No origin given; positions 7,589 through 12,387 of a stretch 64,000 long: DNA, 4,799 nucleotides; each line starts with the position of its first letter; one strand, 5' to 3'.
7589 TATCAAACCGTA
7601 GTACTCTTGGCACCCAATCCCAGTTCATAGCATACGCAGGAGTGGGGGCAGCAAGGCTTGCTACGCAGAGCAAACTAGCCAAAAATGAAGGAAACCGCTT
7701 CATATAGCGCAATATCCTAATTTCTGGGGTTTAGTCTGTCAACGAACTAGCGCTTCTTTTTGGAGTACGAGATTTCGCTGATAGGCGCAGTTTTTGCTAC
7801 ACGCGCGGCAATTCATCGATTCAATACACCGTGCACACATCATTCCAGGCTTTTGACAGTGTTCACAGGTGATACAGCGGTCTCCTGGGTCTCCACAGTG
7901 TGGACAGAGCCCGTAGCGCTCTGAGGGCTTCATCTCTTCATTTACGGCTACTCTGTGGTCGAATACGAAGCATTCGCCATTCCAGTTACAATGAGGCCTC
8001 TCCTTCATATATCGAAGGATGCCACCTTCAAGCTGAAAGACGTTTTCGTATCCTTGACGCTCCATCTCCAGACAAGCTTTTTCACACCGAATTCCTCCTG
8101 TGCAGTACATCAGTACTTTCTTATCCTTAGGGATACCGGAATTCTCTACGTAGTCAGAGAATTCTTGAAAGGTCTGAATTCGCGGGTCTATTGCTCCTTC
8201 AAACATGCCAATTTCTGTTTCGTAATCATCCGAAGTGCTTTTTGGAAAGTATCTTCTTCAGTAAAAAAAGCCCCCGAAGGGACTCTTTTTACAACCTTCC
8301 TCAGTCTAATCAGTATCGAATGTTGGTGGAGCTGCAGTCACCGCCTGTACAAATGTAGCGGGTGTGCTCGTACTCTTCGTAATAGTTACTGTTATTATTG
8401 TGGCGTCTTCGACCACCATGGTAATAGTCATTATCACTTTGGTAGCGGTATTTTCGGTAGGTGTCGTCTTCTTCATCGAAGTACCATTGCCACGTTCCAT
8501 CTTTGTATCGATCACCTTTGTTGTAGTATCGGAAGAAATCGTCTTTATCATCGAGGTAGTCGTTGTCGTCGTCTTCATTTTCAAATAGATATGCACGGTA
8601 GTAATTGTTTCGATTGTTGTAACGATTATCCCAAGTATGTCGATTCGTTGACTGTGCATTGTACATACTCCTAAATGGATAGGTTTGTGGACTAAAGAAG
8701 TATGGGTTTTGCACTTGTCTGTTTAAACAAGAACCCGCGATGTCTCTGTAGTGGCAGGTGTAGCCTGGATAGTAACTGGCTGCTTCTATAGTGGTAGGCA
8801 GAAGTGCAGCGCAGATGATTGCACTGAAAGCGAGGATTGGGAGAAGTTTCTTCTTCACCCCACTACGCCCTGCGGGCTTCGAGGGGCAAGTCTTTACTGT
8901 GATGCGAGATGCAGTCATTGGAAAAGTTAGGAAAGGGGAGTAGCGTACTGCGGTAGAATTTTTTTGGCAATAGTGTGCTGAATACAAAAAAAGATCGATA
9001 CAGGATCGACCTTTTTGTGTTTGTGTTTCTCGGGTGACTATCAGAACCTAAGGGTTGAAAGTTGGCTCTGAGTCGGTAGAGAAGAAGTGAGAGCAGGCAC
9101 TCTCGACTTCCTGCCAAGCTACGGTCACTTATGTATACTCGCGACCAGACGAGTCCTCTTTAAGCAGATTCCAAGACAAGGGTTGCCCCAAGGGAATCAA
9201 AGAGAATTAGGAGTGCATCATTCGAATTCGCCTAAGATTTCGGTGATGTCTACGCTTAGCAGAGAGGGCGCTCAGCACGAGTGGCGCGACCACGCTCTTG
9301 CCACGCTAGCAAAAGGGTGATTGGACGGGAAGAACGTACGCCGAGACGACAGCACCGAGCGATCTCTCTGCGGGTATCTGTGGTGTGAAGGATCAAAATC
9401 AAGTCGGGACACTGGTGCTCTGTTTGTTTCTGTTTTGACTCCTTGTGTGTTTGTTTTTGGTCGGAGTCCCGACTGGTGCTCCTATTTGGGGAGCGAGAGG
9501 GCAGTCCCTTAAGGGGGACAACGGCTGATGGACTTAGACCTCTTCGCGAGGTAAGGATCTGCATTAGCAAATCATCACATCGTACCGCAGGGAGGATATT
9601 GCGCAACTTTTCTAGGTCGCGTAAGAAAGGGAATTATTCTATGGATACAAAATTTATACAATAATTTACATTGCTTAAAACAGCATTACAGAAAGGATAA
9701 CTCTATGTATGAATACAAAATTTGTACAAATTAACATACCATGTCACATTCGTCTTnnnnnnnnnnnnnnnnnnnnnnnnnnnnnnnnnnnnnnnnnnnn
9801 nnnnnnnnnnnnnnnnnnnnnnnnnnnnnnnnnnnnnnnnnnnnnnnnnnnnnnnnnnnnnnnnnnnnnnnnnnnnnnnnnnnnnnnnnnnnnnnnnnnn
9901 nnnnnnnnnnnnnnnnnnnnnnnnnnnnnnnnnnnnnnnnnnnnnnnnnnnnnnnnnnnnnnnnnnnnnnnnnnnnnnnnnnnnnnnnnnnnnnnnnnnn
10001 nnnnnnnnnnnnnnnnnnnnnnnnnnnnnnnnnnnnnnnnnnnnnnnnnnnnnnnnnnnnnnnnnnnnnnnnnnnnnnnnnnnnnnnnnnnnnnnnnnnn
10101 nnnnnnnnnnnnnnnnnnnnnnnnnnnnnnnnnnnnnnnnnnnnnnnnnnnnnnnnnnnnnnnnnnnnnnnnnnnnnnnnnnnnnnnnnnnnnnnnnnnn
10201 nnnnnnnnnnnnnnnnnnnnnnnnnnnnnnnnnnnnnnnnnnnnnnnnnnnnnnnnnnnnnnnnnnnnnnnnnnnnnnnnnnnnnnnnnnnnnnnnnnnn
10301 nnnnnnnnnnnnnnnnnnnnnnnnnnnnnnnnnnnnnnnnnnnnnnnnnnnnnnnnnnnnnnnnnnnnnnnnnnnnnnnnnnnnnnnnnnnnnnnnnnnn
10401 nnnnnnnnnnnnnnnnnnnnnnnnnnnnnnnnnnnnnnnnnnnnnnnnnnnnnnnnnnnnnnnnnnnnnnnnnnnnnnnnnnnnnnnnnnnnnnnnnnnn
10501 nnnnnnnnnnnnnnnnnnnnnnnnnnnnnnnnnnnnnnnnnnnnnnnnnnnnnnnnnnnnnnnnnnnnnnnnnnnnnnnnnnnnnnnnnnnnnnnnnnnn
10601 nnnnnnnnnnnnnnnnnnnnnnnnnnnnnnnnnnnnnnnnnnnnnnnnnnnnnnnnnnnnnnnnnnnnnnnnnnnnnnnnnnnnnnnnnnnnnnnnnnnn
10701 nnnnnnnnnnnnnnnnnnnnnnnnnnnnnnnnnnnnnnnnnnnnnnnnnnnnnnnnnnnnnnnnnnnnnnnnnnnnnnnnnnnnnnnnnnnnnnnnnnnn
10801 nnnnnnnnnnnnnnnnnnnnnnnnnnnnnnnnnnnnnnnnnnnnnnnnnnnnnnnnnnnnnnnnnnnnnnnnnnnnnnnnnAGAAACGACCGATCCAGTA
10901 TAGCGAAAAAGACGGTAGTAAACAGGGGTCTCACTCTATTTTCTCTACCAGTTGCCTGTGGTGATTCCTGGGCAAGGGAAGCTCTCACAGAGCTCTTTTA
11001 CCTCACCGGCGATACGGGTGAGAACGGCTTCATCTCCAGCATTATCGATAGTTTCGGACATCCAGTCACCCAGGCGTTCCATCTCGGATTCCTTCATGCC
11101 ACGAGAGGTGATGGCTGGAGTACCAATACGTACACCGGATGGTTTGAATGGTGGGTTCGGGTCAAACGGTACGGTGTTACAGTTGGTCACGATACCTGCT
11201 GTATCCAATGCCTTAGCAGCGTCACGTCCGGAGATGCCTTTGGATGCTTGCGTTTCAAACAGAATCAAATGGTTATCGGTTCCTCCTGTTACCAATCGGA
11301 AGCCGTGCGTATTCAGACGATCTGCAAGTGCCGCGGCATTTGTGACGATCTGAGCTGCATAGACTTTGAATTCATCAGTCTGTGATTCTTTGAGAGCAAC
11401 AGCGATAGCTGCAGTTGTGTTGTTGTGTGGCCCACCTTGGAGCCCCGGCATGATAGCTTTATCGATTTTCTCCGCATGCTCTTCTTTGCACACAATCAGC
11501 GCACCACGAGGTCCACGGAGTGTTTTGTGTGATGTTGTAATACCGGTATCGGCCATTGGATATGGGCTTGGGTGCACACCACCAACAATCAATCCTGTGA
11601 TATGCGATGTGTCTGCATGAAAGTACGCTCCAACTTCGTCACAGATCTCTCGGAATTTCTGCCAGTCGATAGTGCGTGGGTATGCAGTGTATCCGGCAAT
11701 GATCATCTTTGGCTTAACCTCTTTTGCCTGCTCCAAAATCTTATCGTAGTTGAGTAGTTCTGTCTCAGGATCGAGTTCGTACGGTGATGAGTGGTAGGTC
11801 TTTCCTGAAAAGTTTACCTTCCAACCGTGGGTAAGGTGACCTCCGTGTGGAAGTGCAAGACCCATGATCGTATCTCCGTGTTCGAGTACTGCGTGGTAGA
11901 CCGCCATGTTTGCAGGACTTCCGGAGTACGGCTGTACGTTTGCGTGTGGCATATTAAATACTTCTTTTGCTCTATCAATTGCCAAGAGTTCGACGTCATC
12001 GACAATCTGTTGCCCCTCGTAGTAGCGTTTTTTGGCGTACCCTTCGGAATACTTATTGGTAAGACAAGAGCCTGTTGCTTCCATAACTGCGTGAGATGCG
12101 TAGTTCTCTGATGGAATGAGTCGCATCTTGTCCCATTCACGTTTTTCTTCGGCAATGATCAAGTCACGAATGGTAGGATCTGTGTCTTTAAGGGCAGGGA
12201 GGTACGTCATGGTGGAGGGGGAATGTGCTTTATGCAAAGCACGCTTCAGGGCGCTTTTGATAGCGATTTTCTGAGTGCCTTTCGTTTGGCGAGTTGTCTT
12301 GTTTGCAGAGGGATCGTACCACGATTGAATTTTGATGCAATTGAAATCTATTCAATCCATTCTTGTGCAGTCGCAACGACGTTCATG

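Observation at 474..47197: Dispersed family of heptanucleotide tandem repeats at gene borders and inside CDSs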

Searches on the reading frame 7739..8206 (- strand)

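Call 51: search_protein_families(library=pfam, proteins=[window:7739-8206:-], max_evalue=0.001)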
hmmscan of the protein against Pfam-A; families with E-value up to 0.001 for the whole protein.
window:7739-8206:- (155 aa): 2 families
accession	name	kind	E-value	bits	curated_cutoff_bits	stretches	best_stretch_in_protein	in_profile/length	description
PF12368.13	Rhodanese_C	-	3.9e-10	40.3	26.9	1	76-141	1-66/66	Rhodanase C-terminal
PF00581.25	Rhodanese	-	2.7e-06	28.2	22.2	1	11-67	47-100/102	Rhodanese-like domain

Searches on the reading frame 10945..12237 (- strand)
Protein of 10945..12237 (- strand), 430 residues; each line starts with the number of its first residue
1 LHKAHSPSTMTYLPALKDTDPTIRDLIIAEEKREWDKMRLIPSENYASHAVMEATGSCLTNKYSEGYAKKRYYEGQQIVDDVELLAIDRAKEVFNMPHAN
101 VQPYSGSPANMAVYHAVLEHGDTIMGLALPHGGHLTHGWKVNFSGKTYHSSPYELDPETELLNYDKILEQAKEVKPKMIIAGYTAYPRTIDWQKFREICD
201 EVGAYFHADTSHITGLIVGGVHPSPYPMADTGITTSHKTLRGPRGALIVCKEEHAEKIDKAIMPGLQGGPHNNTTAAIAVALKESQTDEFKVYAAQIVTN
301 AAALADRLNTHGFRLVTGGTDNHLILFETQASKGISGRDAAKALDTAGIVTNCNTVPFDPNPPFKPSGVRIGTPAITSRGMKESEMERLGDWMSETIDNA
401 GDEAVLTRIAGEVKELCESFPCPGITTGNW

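Call 51: search_protein_families(library=pfam, proteins=[window:10945-12237:-], max_evalue=0.001)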
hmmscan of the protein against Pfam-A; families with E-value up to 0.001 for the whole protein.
window:10945-12237:- (430 aa): 1 family
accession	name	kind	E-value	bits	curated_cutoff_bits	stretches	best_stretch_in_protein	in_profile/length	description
PF00464.25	SHMT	-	8.4e-149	495.9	27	1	16-393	1-399/399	Serine hydroxymethyltransferase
